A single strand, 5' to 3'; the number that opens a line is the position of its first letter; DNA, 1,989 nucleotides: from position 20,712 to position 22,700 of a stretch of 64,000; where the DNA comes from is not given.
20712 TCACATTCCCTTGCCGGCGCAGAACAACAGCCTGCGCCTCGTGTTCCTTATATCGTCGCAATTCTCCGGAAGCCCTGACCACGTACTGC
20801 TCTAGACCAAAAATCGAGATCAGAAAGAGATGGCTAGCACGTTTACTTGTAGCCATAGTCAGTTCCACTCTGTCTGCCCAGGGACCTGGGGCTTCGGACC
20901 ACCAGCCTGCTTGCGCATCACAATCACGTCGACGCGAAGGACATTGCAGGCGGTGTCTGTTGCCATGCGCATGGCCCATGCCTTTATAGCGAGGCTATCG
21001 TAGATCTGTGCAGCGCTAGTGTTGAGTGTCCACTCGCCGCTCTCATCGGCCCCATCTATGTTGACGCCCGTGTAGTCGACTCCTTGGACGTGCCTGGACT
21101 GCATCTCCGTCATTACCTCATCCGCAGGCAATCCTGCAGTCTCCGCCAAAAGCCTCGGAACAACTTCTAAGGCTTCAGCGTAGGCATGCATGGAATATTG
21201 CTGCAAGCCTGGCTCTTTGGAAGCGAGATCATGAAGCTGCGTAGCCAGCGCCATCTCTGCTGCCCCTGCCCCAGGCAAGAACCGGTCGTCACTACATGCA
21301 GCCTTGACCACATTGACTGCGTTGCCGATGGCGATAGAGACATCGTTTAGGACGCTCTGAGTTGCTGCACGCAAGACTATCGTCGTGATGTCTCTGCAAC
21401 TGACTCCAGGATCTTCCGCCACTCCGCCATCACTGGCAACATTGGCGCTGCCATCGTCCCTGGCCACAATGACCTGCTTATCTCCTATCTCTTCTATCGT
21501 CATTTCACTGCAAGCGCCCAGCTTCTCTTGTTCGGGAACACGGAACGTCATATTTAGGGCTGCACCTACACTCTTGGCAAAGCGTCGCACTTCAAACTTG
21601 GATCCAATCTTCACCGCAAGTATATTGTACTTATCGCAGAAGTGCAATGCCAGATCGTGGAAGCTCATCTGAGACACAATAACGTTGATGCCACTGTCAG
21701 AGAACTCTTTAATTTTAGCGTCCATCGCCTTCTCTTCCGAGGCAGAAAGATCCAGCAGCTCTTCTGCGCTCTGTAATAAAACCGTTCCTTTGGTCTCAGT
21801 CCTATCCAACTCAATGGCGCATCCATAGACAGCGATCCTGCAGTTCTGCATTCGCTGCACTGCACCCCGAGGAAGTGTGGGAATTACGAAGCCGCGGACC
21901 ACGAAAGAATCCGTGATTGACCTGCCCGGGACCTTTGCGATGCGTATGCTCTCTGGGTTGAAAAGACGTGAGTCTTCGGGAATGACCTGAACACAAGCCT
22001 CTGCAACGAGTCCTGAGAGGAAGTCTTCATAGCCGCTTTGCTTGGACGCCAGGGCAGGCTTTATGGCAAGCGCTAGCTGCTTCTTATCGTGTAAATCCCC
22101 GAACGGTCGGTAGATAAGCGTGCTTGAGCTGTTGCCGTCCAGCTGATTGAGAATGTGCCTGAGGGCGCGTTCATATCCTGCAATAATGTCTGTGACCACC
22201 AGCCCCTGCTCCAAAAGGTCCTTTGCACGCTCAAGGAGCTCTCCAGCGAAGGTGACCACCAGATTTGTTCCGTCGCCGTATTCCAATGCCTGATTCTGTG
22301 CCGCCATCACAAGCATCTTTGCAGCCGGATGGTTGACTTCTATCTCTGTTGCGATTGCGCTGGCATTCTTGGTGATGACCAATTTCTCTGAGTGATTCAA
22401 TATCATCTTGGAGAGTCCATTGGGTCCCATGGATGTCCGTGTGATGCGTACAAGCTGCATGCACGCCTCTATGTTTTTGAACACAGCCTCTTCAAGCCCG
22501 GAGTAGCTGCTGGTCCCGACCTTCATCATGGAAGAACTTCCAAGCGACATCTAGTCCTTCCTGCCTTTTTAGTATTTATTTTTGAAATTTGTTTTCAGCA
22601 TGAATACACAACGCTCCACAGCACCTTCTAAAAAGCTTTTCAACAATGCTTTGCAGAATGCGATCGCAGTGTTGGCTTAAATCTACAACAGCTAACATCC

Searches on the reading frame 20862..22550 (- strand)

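Call 55: search_protein_families(library=pfam, proteins=[window:20862-22550:-], max_evalue=0.001)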
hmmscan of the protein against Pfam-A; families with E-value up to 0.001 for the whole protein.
window:20862-22550:- (563 aa): 1 family
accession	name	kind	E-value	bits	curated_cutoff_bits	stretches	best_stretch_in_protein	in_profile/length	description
PF00118.29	Cpn60_TCP1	-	1.5e-135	453.1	34.3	1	34-547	2-489/490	TCP-1/cpn60 chaperonin family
